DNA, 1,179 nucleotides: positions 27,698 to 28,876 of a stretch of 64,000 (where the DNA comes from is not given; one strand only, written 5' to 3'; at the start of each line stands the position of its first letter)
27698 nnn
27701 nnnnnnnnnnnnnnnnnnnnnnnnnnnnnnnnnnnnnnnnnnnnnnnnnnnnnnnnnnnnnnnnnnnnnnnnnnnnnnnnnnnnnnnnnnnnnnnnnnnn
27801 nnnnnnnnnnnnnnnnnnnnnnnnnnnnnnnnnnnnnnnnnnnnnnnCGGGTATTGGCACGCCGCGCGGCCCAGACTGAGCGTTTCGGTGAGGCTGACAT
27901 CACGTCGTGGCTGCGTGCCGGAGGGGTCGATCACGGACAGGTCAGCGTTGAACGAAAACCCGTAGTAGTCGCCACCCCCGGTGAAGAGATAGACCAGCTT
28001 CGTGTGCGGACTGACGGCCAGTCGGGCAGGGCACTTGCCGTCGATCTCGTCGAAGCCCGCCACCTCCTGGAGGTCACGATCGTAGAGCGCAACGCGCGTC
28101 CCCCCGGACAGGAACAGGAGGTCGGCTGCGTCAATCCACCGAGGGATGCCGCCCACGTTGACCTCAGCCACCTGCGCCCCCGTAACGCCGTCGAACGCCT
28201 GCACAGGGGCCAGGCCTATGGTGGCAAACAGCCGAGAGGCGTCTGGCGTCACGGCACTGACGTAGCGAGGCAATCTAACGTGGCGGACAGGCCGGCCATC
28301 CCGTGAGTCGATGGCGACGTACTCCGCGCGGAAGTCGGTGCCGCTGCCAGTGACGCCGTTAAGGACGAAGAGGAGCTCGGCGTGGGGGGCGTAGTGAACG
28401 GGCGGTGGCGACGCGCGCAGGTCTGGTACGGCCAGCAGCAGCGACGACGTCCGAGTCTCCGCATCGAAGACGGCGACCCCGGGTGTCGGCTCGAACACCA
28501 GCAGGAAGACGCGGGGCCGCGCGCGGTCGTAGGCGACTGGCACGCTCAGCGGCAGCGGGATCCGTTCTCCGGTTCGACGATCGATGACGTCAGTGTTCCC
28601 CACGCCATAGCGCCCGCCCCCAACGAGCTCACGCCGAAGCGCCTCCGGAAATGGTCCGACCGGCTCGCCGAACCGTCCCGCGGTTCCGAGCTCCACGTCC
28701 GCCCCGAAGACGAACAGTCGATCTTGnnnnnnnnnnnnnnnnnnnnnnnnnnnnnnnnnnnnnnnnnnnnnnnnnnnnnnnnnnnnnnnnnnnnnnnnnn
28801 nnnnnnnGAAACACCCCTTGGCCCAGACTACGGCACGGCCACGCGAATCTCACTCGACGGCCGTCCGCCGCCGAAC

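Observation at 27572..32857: Sigma54-type promoter driving four tandem paralogs of a secreted propeller-FN3 protein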

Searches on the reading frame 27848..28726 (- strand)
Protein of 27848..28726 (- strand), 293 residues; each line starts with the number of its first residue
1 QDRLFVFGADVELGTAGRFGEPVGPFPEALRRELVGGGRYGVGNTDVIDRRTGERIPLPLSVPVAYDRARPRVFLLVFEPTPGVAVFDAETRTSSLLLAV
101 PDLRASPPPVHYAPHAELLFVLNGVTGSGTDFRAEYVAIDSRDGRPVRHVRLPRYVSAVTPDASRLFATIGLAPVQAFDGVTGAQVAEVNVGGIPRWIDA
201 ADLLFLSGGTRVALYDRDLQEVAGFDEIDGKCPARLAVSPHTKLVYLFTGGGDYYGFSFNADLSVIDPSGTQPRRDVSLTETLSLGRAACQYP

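Call 48: search_protein_representatives(alignment_id=A4)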
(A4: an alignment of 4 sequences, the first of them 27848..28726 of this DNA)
Query: 4 sequences, 296 profile positions. Proteins with E-value up to 0.001 (for the whole library): 873; up to 1e-10: 119; up to 1e-30: 42. The best 150 are listed.
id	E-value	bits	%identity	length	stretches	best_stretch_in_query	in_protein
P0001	8.7e-123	425.8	-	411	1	1-295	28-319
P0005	6.0e-113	393.5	-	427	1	1-296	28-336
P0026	1.1e-88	313.9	-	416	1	1-296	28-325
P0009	3.7e-63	230.1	-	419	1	1-291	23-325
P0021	4.9e-56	206.7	-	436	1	1-295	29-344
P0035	9.5e-55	202.5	-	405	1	1-295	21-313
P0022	1.7e-54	201.6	-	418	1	1-294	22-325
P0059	2.2e-54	201.2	-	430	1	1-290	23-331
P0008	1.0e-53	199.1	-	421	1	1-294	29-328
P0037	3.0e-52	194.3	-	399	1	1-279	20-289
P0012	8.0e-49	183.0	-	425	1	1-293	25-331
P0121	2.6e-48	181.3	-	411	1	1-257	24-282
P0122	1.2e-47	179.1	-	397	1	1-252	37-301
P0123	1.6e-46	175.4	-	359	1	1-276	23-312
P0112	4.2e-45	170.8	-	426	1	1-293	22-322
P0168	3.7e-16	75.8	-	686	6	122-260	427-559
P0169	3.2e-15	72.7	-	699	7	95-255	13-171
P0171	5.2e-15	72.0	-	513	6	126-170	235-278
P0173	2.0e-14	70.1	-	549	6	128-189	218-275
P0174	3.1e-14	69.5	-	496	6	127-197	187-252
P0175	3.4e-14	69.3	-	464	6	129-198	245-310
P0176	4.0e-14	69.1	-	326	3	82-258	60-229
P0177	5.7e-14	68.6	-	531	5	130-197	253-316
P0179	9.3e-14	67.9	-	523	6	118-183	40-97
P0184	5.5e-13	65.4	-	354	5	129-188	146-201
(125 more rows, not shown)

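Call 49: search_protein_families(library=pfam, proteins=[P0168, P0169, P0171, P0173, P0174, P0175, P0177, P0179, P0184, P0176], max_evalue=0.001)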
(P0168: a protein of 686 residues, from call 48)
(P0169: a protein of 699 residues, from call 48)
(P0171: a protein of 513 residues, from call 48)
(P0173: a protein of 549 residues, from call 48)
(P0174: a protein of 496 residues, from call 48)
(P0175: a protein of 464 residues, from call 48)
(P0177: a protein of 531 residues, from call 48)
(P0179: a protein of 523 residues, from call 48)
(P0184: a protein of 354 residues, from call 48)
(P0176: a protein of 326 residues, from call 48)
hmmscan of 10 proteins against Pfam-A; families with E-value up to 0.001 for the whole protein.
P0168 (686 aa): 17 families
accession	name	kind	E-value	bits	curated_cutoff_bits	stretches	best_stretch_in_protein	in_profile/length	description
PF10282.15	Lactonase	-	1.8e-27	96.9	21.7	3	139-252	190-319/344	Lactonase, 7-bladed beta-propeller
PF21783.3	YNCE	-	3.3e-24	86.3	27.1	2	196-363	42-211/339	YNCE-like beta-propeller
PF25174.1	Beta-prop_THOC3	-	1.1e-22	80.8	305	2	151-362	58-267/272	THOC3 beta-propeller domain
PF08450.18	SGL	-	1.5e-20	74.3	26.3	1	183-283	135-244/246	SMP-30/Gluconolactonase/LRE-like region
PF05694.17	SBP56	-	7.6e-15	55.1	34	0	179-202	363-386/453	56kDa selenium binding protein (SBP56)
PF01436.27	NHL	-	5.1e-14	52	20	0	585-609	2-25/28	NHL repeat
PF23414.1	Beta-prop_EML_2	-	7.5e-13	48.9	90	0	153-242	11-100/266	Echinoderm microtubule-associated protein second beta-propeller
PF01731.26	Arylesterase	-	5.2e-11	43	21.3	0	497-521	56-80/86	Arylesterase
PF07676.18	PD40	-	1.2e-09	38.3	20.9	0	228-239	13-24/38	WD40-like Beta Propeller Repeat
PF24684.1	Vgb_lyase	-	1.7e-08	34.1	50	1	117-241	77-198/290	Virginiamycin B lyase family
PF02239.22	Cytochrom_D1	-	3.5e-07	29.6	25.5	0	120-251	58-198/368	Cytochrome D1 heme domain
PF23393.2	Beta-prop_WDR90_POC16_2nd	-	4.8e-06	26.4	60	0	380-561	57-244/291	WDR90/POC16, second beta-propeller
PF18975.6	DUF5711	-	1.8e-05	24.6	26.3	0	146-243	70-159/344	Family of unknown function (DUF5711)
PF25168.1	Beta-prop_WDR36-Utp21_2nd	-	0.00013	21.8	84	0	160-239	218-297/335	WDR36/Utp21 second beta-propeller domain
PF13449.12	Phytase-like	-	0.0003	21.2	27.6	0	141-226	69-164/284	Esterase-like activity of phytase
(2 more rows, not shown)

P0169 (699 aa): 19 families
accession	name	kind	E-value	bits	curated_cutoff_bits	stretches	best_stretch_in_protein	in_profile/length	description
PF25174.1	Beta-prop_THOC3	-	1.5e-30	106.5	305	3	42-208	59-226/272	THOC3 beta-propeller domain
PF02239.22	Cytochrom_D1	-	5.9e-24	84.7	25.5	1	423-512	10-94/368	Cytochrome D1 heme domain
PF21783.3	YNCE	-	4.6e-22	79.2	27.1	2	245-453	128-331/339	YNCE-like beta-propeller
PF10282.15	Lactonase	-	2.7e-20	73.3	21.7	1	407-490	38-123/344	Lactonase, 7-bladed beta-propeller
PF08450.18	SGL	-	4.2e-20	72.8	26.3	0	39-129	102-193/246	SMP-30/Gluconolactonase/LRE-like region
PF23414.1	Beta-prop_EML_2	-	3.5e-18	66.4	90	0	75-178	2-106/266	Echinoderm microtubule-associated protein second beta-propeller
PF16819.11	DUF5074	-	4e-17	62.7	27.2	0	418-532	109-222/353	Domain of unknown function (DUF5074)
PF07676.18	PD40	-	1.7e-14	53.8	20.9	0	499-510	13-24/38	WD40-like Beta Propeller Repeat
PF23393.2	Beta-prop_WDR90_POC16_2nd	-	1.9e-12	47.4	60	0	560-636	82-159/291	WDR90/POC16, second beta-propeller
PF13570.13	Beta-prop_ACSF4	-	9.1e-12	45.4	133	1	54-195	31-174/329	Beta-alanine-activating enzyme, beta-propeller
PF12894.13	ANAPC4_WD40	-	5.2e-11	43.1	22.9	0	651-690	43-80/91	Anaphase-promoting complex subunit 4 WD40 domain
PF01436.27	NHL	-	1.6e-09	37.7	20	0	557-577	2-21/28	NHL repeat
PF24807.1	WD40_CDC20-Fz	-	2.8e-08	33.9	200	0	576-667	195-286/292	CDC20/Fizzy WD40 domain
PF00400.38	WD40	-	7.1e-07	30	27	0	158-177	16-35/39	WD domain, G-beta repeat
PF24796.1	WDR55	-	2.6e-06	27.1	200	0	76-109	58-91/296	WDR55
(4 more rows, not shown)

P0171 (513 aa): 16 families
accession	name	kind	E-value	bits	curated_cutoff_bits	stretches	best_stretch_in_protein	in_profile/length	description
PF25174.1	Beta-prop_THOC3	-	3.8e-19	69.2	305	2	2-98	53-149/272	THOC3 beta-propeller domain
PF10282.15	Lactonase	-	3.7e-15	56.4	21.7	1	77-162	35-124/344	Lactonase, 7-bladed beta-propeller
PF21783.3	YNCE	-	3.2e-14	53.4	27.1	1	9-90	41-123/339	YNCE-like beta-propeller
PF23414.1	Beta-prop_EML_2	-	4.8e-12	46.3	90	0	2-97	5-100/266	Echinoderm microtubule-associated protein second beta-propeller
PF07676.18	PD40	-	1e-10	41.7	20.9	0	173-188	15-30/38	WD40-like Beta Propeller Repeat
PF00400.38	WD40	-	1.9e-10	41.3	27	0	128-152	16-39/39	WD domain, G-beta repeat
PF08450.18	SGL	-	1.1e-09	38.7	26.3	0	1-97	139-244/246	SMP-30/Gluconolactonase/LRE-like region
PF02239.22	Cytochrom_D1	-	6.3e-09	35.3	25.5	0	4-68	44-108/368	Cytochrome D1 heme domain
PF23393.2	Beta-prop_WDR90_POC16_2nd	-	7.6e-08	32.3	60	1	98-246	11-158/291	WDR90/POC16, second beta-propeller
PF01436.27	NHL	-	7.2e-07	29.4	20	0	38-58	2-21/28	NHL repeat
PF01731.26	Arylesterase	-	2e-06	28.3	21.3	0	126-154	56-84/86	Arylesterase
PF05694.17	SBP56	-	1.6e-05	24.4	34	0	223-278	330-385/453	56kDa selenium binding protein (SBP56)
PF24817.1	WD40_WDHD1_1st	-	3.3e-05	23.6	109.9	0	3-159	13-163/291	WDHD1 first WD40 domain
PF24807.1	WD40_CDC20-Fz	-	0.00047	20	200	0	8-278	29-285/292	CDC20/Fizzy WD40 domain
PF24796.1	WDR55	-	0.00053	19.6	200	0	122-290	6-169/296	WDR55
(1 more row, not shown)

P0173 (549 aa): 10 families
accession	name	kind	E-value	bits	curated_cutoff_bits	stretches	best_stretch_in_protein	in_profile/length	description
PF18911.6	PKD_4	-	5.1e-19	68.5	27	1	344-410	12-76/85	PKD domain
PF00801.26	PKD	-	6e-11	42.6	23.5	1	348-410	13-73/80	PKD domain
PF10282.15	Lactonase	-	1.3e-10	41.5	21.7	1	151-268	190-319/344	Lactonase, 7-bladed beta-propeller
PF21783.3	YNCE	-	6.2e-10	39.3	27.1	1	163-231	39-104/339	YNCE-like beta-propeller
PF25174.1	Beta-prop_THOC3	-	9.4e-09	35.1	305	0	157-275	52-164/272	THOC3 beta-propeller domain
PF08450.18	SGL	-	2.1e-08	34.5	26.3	0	154-207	136-189/246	SMP-30/Gluconolactonase/LRE-like region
PF07676.18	PD40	-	5.8e-07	29.7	20.9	0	278-305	3-30/38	WD40-like Beta Propeller Repeat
PF23414.1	Beta-prop_EML_2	-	0.0001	22.2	90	0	69-143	3-73/266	Echinoderm microtubule-associated protein second beta-propeller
PF23858.1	DUF7220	-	0.00023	21.9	28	0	218-238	3-23/70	Family of unknown function (DUF7220)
PF22352.2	K319L-like_PKD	-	0.00059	20.2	27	0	350-410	12-76/84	K319L-like, PKD domain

P0174 (496 aa): 11 families
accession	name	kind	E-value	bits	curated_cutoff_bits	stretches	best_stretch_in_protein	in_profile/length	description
PF07676.18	PD40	-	1.3e-10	41.4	20.9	0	73-85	13-25/38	WD40-like Beta Propeller Repeat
PF08450.18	SGL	-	1.3e-06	28.7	26.3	1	30-325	10-244/246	SMP-30/Gluconolactonase/LRE-like region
PF25174.1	Beta-prop_THOC3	-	3e-06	26.9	305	1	189-277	69-151/272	THOC3 beta-propeller domain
PF23414.1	Beta-prop_EML_2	-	3.1e-06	27.2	90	1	191-280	22-105/266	Echinoderm microtubule-associated protein second beta-propeller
PF10282.15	Lactonase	-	4.5e-06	26.5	21.7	0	133-240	11-117/344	Lactonase, 7-bladed beta-propeller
PF16819.11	DUF5074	-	2e-05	24.2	27.2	0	222-298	154-218/353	Domain of unknown function (DUF5074)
PF00400.38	WD40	-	8.6e-05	23.4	27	0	214-237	16-39/39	WD domain, G-beta repeat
PF13964.12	Kelch_6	-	0.00029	21.2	25.3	0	262-297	7-39/50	Kelch motif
PF07433.17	DUF1513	-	0.00032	20.3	27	0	25-87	56-117/304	Protein of unknown function (DUF1513)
PF01344.31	Kelch_1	-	0.00052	19.9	20.1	0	266-297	10-38/46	Kelch motif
PF23393.2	Beta-prop_WDR90_POC16_2nd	-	0.00055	19.6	60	0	214-280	83-152/291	WDR90/POC16, second beta-propeller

P0175 (464 aa): 13 families
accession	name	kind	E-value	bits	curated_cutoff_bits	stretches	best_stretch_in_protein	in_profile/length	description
PF21783.3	YNCE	-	3.6e-18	66.4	27.1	2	178-313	196-331/339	YNCE-like beta-propeller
PF10282.15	Lactonase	-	3.9e-16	59.6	21.7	1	36-293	24-318/344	Lactonase, 7-bladed beta-propeller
PF25174.1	Beta-prop_THOC3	-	1.1e-11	44.8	305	0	94-164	91-156/272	THOC3 beta-propeller domain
PF24684.1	Vgb_lyase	-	7e-10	38.6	50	1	92-295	13-209/290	Virginiamycin B lyase family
PF01436.27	NHL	-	8.6e-09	35.4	20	0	225-249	4-27/28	NHL repeat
PF02239.22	Cytochrom_D1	-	2.3e-08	33.4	25.5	0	19-79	47-107/368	Cytochrome D1 heme domain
PF16819.11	DUF5074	-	9.5e-08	31.9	27.2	0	19-80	153-215/353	Domain of unknown function (DUF5074)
PF07676.18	PD40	-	1.8e-06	28.2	20.9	0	269-281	9-24/38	WD40-like Beta Propeller Repeat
PF08450.18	SGL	-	2.5e-06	27.7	26.3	0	223-295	134-212/246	SMP-30/Gluconolactonase/LRE-like region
PF01731.26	Arylesterase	-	4.1e-06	27.3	21.3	0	267-294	55-82/86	Arylesterase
PF23414.1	Beta-prop_EML_2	-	3.5e-05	23.8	90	0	24-124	15-113/266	Echinoderm microtubule-associated protein second beta-propeller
PF23163.1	CSD_RNase_II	-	5.2e-05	23.6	24.3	0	53-76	18-41/60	CSD-like barrel domain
PF05694.17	SBP56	-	0.00029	20.2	34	0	89-110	363-384/453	56kDa selenium binding protein (SBP56)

P0177 (531 aa): 8 families
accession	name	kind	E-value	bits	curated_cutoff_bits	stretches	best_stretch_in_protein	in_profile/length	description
PF10282.15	Lactonase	-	5.9e-18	65.6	21.7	1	194-305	198-323/344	Lactonase, 7-bladed beta-propeller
PF21783.3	YNCE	-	1.4e-14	54.7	27.1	2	72-178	214-319/339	YNCE-like beta-propeller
PF18911.6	PKD_4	-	3.3e-14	53.1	27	1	338-399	17-76/85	PKD domain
PF25174.1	Beta-prop_THOC3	-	9.7e-09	35.1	305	0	238-307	55-122/272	THOC3 beta-propeller domain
PF08450.18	SGL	-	2.2e-08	34.4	26.3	0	122-176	115-167/246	SMP-30/Gluconolactonase/LRE-like region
PF00801.26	PKD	-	3.8e-07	30.5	23.5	1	347-399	24-73/80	PKD domain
PF02239.22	Cytochrom_D1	-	3.8e-07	29.4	25.5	0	207-313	13-117/368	Cytochrome D1 heme domain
PF22494.2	choice_anch_I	-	2.4e-05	23.8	32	0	24-129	24-134/489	Choice-of-anchor I domain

P0179 (523 aa): 14 families
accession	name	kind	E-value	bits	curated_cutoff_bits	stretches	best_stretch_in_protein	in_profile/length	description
PF18911.6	PKD_4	-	8.3e-17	61.5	27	1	335-410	1-75/85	PKD domain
PF21783.3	YNCE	-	3.7e-14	53.2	27.1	1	64-245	152-332/339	YNCE-like beta-propeller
PF10282.15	Lactonase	-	2.4e-13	50.4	21.7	1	61-299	31-308/344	Lactonase, 7-bladed beta-propeller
PF25174.1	Beta-prop_THOC3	-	1.1e-12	48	305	2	73-145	52-122/272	THOC3 beta-propeller domain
PF00801.26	PKD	-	8.2e-11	42.2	23.5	1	346-408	10-70/80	PKD domain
PF02239.22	Cytochrom_D1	-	6.1e-10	38.6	25.5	1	170-274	9-112/368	Cytochrome D1 heme domain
PF13360.13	PQQ_2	-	6.6e-08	32.9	27.6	0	138-226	8-91/233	Outer membrane protein assembly factor BamB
PF08450.18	SGL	-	7.7e-08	32.7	26.3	0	115-213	138-243/246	SMP-30/Gluconolactonase/LRE-like region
PF24684.1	Vgb_lyase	-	9.6e-08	31.6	50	1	67-335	12-275/290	Virginiamycin B lyase family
PF07676.18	PD40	-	7.7e-06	26.2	20.9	0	245-261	15-32/38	WD40-like Beta Propeller Repeat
PF01436.27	NHL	-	1.9e-05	24.9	20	0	69-92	3-25/28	NHL repeat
PF22494.2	choice_anch_I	-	5.6e-05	22.6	32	0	39-193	77-227/489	Choice-of-anchor I domain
PF23414.1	Beta-prop_EML_2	-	0.00011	22.1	90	0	72-145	3-73/266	Echinoderm microtubule-associated protein second beta-propeller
PF24796.1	WDR55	-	0.00043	19.9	200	0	67-212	53-196/296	WDR55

P0184 (354 aa): 12 families
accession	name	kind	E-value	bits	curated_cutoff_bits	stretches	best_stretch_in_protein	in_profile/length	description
PF21783.3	YNCE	-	6.3e-15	55.8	27.1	3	90-158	37-104/339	YNCE-like beta-propeller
PF10282.15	Lactonase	-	7.8e-12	45.5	21.7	1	120-210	33-129/344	Lactonase, 7-bladed beta-propeller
PF25174.1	Beta-prop_THOC3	-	4.2e-11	42.8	305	1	1-152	52-199/272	THOC3 beta-propeller domain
PF08450.18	SGL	-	4.6e-09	36.7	26.3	0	2-68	140-213/246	SMP-30/Gluconolactonase/LRE-like region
PF01436.27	NHL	-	9.1e-09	35.4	20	0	169-193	4-27/28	NHL repeat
PF23414.1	Beta-prop_EML_2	-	7e-06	26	90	0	2-73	5-74/266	Echinoderm microtubule-associated protein second beta-propeller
PF24684.1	Vgb_lyase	-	1.7e-05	24.2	50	0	3-68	146-210/290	Virginiamycin B lyase family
PF02239.22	Cytochrom_D1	-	7.2e-05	21.9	25.5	1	13-199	10-203/368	Cytochrome D1 heme domain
PF13570.13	Beta-prop_ACSF4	-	0.00025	21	133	0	6-209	102-312/329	Beta-alanine-activating enzyme, beta-propeller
PF20067.5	SSL_N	-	0.00037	20.7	18.9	0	37-62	19-43/46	Strictosidine synthase-like, N-terminal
PF23858.1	DUF7220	-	0.00054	20.7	28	0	188-216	3-31/70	Family of unknown function (DUF7220)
PF16819.11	DUF5074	-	0.00076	19.1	27.2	0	6-102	107-202/353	Domain of unknown function (DUF5074)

P0176 (326 aa): 8 families
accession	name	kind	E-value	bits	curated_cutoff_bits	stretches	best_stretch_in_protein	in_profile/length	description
PF10282.15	Lactonase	-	4.4e-11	43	21.7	1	122-283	187-320/344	Lactonase, 7-bladed beta-propeller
PF21783.3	YNCE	-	2.3e-09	37.5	27.1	1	106-185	51-128/339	YNCE-like beta-propeller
PF25174.1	Beta-prop_THOC3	-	4.9e-07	29.5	305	0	217-292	55-126/272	THOC3 beta-propeller domain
PF01436.27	NHL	-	9.6e-06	25.8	20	0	127-152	3-27/28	NHL repeat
PF02239.22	Cytochrom_D1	-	1.5e-05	24.2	25.5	0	193-290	251-352/368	Cytochrome D1 heme domain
PF08450.18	SGL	-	2e-05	24.8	26.3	0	104-227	112-244/246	SMP-30/Gluconolactonase/LRE-like region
PF07995.17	GSDH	-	0.00011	22.1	25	0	128-168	4-41/332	Glucose / Sorbosone dehydrogenase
PF22494.2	choice_anch_I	-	0.00071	19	32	0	9-161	81-223/489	Choice-of-anchor I domain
